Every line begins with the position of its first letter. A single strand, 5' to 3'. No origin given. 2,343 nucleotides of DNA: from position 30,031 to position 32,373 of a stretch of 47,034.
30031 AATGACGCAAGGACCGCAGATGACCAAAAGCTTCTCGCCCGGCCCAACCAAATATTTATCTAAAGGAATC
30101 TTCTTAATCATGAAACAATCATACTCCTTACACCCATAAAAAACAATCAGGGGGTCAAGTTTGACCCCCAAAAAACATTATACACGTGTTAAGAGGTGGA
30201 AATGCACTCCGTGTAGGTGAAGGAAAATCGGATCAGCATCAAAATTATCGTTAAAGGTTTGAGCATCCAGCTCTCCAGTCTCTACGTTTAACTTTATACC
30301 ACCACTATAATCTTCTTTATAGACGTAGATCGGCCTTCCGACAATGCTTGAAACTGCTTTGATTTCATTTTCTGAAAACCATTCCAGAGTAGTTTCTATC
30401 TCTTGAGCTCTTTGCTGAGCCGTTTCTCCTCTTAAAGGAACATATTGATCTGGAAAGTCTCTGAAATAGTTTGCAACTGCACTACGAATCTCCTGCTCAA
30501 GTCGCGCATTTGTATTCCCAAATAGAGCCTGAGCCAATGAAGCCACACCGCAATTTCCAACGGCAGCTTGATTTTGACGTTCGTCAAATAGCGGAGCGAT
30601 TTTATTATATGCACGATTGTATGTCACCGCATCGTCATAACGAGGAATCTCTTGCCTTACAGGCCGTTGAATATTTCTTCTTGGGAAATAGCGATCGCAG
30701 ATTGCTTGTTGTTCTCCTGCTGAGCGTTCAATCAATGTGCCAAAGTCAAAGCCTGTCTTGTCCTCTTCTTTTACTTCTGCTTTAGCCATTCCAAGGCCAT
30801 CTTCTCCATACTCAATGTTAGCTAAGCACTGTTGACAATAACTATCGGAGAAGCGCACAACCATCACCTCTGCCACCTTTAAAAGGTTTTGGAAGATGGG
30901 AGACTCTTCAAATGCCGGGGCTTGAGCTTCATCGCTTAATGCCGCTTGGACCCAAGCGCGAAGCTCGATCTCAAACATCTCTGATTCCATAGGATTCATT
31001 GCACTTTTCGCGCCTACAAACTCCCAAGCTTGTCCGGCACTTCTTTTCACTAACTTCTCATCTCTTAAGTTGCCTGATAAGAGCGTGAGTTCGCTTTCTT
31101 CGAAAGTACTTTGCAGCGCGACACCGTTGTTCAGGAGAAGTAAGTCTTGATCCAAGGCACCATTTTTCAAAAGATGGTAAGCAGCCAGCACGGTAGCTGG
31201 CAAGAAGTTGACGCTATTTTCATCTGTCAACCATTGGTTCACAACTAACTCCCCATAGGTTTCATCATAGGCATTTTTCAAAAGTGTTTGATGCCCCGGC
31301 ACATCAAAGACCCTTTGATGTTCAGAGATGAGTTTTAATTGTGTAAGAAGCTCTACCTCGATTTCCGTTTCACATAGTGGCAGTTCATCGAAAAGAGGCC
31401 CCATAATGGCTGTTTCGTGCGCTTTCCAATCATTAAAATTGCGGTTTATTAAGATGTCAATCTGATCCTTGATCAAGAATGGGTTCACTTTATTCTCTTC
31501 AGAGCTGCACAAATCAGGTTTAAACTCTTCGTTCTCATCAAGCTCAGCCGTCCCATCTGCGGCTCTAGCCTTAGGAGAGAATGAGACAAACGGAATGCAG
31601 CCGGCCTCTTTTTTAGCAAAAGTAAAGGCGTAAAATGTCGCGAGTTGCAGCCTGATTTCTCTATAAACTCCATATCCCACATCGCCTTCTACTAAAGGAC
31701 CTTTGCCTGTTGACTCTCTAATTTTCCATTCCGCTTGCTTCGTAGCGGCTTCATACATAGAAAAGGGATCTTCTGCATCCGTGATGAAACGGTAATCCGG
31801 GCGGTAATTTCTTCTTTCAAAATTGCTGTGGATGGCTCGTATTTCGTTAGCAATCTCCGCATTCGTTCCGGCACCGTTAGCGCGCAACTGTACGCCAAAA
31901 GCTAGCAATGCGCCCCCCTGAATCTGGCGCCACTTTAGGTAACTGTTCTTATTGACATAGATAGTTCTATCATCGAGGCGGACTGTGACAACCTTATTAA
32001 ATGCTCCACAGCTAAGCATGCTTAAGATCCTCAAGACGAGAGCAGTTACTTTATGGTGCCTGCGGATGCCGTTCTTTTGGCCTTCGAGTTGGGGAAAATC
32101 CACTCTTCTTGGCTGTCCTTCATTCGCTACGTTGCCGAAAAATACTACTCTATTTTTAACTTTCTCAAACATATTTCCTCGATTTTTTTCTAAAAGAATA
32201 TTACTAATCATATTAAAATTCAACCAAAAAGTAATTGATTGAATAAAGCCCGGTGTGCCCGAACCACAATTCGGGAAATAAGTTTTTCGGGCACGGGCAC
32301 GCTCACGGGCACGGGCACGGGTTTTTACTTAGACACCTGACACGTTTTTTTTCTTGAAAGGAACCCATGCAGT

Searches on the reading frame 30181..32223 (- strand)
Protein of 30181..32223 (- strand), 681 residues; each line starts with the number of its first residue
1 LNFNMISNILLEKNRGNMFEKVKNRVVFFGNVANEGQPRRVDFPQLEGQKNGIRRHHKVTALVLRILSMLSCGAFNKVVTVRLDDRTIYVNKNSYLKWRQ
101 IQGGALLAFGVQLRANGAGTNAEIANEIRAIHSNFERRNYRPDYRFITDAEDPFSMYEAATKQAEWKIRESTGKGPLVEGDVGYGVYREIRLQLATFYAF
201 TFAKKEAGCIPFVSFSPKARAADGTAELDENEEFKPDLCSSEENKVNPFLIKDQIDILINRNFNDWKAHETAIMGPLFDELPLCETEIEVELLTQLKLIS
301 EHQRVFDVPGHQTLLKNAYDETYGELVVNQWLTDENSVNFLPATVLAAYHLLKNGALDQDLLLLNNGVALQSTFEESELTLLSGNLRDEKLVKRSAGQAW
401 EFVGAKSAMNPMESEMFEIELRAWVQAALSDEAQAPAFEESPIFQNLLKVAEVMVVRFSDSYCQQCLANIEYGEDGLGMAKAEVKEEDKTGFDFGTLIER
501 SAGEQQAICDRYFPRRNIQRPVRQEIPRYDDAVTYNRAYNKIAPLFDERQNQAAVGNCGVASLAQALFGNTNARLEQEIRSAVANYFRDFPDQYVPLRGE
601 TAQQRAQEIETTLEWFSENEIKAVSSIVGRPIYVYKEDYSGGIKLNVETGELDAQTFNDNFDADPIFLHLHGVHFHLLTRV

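Call 76: search_protein_families(library=pfam, proteins=[window:30181-32223:-], max_evalue=0.00001)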
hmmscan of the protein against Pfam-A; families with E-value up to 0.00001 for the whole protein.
window:30181-32223:- (681 aa): 1 family
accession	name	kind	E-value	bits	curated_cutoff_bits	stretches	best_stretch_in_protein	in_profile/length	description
PF02338.25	OTU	-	1.1e-08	36.1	23.3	1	556-651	4-102/128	OTU-like cysteine protease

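Call 86: search_protein_families(library=ncbifam, proteins=[window:30181-32223:-], max_evalue=0.01)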
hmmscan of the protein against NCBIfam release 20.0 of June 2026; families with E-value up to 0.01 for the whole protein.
window:30181-32223:- (681 aa): 0 families
